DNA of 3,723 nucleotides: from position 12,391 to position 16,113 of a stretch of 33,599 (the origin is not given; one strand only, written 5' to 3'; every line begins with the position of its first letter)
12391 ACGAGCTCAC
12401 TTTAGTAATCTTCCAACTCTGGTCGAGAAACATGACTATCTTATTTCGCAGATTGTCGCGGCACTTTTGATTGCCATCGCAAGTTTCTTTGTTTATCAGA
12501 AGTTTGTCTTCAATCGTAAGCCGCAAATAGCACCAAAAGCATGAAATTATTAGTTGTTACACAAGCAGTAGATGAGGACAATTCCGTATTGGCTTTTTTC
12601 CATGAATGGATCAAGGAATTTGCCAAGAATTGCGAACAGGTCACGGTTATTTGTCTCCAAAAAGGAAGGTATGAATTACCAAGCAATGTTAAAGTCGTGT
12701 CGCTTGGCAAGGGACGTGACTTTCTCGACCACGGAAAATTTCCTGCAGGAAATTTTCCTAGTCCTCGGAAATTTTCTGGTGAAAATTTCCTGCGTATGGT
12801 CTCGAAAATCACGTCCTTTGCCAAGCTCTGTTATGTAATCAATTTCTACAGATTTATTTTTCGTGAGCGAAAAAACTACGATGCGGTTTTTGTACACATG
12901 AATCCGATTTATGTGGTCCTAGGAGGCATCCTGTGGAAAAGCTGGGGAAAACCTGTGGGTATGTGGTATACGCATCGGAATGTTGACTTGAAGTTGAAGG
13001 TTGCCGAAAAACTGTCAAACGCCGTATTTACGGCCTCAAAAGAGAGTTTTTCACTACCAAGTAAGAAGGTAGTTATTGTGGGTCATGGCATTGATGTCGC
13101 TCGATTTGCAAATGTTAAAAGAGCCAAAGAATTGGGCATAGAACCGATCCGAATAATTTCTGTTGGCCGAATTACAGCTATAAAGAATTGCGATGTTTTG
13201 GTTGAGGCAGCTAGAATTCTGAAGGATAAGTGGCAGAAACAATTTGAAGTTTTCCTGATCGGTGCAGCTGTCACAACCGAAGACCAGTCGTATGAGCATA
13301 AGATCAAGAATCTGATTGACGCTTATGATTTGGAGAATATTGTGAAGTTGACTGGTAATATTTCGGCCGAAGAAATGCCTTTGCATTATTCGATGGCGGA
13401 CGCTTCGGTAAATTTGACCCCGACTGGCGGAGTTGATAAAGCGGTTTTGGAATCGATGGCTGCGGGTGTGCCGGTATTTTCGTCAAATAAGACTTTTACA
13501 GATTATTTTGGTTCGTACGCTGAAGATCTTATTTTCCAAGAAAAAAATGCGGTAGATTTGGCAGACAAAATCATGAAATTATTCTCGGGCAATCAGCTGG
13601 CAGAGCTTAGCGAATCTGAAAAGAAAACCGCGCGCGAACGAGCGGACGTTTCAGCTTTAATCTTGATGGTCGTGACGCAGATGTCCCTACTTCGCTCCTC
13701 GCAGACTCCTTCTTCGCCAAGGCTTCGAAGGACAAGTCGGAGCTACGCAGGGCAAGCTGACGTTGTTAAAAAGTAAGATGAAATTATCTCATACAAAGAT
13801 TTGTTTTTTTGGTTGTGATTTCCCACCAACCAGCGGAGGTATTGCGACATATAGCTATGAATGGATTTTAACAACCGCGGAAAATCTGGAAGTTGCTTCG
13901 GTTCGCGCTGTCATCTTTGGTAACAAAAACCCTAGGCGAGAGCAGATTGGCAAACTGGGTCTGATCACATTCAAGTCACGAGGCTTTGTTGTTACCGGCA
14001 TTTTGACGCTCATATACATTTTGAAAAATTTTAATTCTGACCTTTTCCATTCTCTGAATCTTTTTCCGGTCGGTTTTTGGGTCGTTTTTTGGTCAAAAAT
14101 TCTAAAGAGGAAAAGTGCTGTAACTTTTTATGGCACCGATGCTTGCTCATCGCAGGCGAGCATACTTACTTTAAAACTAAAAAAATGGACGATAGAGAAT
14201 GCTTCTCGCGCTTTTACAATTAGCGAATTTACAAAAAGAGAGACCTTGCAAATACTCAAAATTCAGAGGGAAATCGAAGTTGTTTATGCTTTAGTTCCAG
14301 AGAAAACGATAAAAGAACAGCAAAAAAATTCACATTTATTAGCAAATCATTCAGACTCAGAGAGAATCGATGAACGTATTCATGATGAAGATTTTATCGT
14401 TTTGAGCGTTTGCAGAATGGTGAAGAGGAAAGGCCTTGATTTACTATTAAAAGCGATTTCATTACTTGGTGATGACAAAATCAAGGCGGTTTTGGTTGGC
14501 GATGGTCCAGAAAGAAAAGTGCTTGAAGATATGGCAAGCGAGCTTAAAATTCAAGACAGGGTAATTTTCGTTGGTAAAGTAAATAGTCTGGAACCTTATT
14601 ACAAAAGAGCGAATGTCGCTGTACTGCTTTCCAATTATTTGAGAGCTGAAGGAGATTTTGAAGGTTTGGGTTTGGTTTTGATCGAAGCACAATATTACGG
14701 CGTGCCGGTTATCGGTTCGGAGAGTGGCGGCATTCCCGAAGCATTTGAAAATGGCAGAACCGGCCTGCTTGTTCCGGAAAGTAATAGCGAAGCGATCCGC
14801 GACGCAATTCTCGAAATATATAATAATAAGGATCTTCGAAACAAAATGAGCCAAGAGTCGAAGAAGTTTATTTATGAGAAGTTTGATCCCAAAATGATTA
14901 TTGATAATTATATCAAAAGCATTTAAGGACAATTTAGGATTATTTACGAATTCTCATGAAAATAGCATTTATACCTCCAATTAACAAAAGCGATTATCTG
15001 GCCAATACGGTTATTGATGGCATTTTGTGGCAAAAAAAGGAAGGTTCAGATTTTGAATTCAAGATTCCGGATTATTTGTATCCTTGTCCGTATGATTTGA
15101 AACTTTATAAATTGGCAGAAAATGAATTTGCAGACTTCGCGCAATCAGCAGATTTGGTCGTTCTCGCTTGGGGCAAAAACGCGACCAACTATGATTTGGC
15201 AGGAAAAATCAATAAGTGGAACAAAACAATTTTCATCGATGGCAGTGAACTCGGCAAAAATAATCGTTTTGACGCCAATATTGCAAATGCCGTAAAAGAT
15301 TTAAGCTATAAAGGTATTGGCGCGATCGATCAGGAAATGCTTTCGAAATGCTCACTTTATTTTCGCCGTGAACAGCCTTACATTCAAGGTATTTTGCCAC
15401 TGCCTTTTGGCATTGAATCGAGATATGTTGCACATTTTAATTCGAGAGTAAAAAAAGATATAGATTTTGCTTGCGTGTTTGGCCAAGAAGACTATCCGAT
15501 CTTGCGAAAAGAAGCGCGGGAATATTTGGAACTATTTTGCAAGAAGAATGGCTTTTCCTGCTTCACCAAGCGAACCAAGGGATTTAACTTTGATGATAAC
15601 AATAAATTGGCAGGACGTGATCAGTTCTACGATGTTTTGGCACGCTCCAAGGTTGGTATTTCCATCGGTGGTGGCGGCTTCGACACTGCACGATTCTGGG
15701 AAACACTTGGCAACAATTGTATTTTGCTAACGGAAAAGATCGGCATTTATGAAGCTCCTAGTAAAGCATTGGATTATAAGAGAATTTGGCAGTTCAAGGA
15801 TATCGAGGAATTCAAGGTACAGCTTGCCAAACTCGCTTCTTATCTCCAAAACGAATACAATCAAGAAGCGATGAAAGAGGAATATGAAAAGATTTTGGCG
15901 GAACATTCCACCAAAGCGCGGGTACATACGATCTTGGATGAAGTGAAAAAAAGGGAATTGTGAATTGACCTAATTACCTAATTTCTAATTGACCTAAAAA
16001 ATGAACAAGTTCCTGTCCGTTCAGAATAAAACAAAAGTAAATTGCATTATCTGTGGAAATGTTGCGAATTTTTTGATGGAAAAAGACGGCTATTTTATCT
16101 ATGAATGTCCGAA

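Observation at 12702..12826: Compound ~125-nt palindromic element sitting in-frame inside a GT4 glycosyltransferase gene (copy 1 of 2)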

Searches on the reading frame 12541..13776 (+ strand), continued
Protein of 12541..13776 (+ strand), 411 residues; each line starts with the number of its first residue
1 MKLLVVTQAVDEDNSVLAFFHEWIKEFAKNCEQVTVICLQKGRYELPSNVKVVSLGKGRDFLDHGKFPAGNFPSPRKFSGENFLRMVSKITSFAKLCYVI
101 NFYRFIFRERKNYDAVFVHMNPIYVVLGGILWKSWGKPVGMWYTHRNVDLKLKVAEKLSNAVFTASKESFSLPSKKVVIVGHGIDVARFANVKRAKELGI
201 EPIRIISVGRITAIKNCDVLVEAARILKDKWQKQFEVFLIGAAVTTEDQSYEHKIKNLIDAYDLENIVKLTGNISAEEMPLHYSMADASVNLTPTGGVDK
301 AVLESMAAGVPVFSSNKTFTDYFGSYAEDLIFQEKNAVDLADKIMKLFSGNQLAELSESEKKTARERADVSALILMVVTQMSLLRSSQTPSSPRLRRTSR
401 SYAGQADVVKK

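Call 64: predict_structure(alignment_id=A2)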
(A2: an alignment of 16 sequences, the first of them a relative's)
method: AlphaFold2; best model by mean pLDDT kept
length: 411 residues; sequences in the alignment: 16
mean_pLDDT: 86.5   pTM: 0.80
mean pLDDT of the five models: 86.5, 84.4, 83.8, 83.4, 82.8
residues with pLDDT >= 90: 290; 70-90: 62; 50-70: 20; < 50: 39
segments of 3 or more residues with pLDDT < 50: 60-79, 396-411
pLDDT, mean of each block of 10 residues (from residue 1): 95 83 96 96 95 79 39 41 53 82 94 95 93 96 83 93 85 88 91 93 96 94 98 97 95 98 98 92 97 82 96 93 95 97 96 94 93 95 88 51 38 40
secondary structure, 60 per line:
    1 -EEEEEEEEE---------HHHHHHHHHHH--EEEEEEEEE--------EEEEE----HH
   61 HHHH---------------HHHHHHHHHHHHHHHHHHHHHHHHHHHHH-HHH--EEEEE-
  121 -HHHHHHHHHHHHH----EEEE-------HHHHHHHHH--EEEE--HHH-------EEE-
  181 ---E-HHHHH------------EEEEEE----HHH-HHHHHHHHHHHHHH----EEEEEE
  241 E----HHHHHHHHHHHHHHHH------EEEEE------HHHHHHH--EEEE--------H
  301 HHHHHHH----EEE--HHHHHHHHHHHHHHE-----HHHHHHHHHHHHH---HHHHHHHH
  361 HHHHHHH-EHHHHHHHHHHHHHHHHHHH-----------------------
elements in order: E2-10 H20-30 E33-41 E50-54 H59-64 H80-108 E115-119 H122-134 E139-142 H150-158 E161-164 E177-179 H186-190 E203-208 H217-230 E235-241 H246-261 E268-272 H279-285 E288-291 H300-307 E312-314 H317-330 H337-349 H353-367 H370-388
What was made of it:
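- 12541..13776 (+): Host gene 1, a family 4 glycosyltransferase (411 aa). In the AlphaFold2 model (mean pLDDT 86.5), residues 60-79 of the insert are below 50 (call 64).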

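Call 79: find_encoding_contigs(protein=P0002, flank=10000, max_places=1)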
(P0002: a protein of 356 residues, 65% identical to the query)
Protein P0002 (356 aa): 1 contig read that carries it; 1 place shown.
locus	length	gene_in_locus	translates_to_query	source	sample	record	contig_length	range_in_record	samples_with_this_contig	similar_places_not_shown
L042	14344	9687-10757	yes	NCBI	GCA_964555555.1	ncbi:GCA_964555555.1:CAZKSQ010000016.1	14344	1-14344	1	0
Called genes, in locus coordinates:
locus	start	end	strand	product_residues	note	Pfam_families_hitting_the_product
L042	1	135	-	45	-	?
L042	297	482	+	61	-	PF00590:TP_methylase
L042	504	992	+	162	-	PF00590:TP_methylase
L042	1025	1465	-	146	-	-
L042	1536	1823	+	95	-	-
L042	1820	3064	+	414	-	PF13200:DUF4015, PF14871:GHL6 (weak)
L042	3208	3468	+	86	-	-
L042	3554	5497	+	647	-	PF01935:DUF87 (weak), PF02534:T4SS-DNA_transf (weak), PF10412:TrwB_AAD_bind (faint), PF12696:TraG-D_C (weak)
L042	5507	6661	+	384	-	PF13439:Glyco_transf_4, PF13579:Glyco_trans_4_4, PF00534:Glycos_transf_1, PF13692:Glyco_trans_1_4, PF13524:Glyco_trans_1_2, PF20706:GT4-conflict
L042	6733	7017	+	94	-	-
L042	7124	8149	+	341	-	PF13439:Glyco_transf_4 (weak), PF13579:Glyco_trans_4_4 (faint)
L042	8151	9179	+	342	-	PF13439:Glyco_transf_4, PF20706:GT4-conflict, PF00534:Glycos_transf_1, PF13692:Glyco_trans_1_4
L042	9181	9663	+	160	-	PF04138:GtrA_DPMS_TM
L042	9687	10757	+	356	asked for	PF00534:Glycos_transf_1, PF13692:Glyco_trans_1_4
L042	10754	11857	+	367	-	PF00534:Glycos_transf_1, PF13692:Glyco_trans_1_4, PF13524:Glyco_trans_1_2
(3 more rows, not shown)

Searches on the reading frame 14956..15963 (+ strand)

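Call 56: search_protein_families(library=pfam, proteins=[window:14956-15963:+], max_evalue=0.001)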
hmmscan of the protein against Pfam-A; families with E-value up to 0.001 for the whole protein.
window:14956-15963:+ (335 aa): 1 family
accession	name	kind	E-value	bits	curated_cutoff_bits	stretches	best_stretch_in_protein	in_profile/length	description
PF13524.12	Glyco_trans_1_2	-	8.1e-07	29.5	25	1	213-328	30-144/144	Glycosyl transferase-like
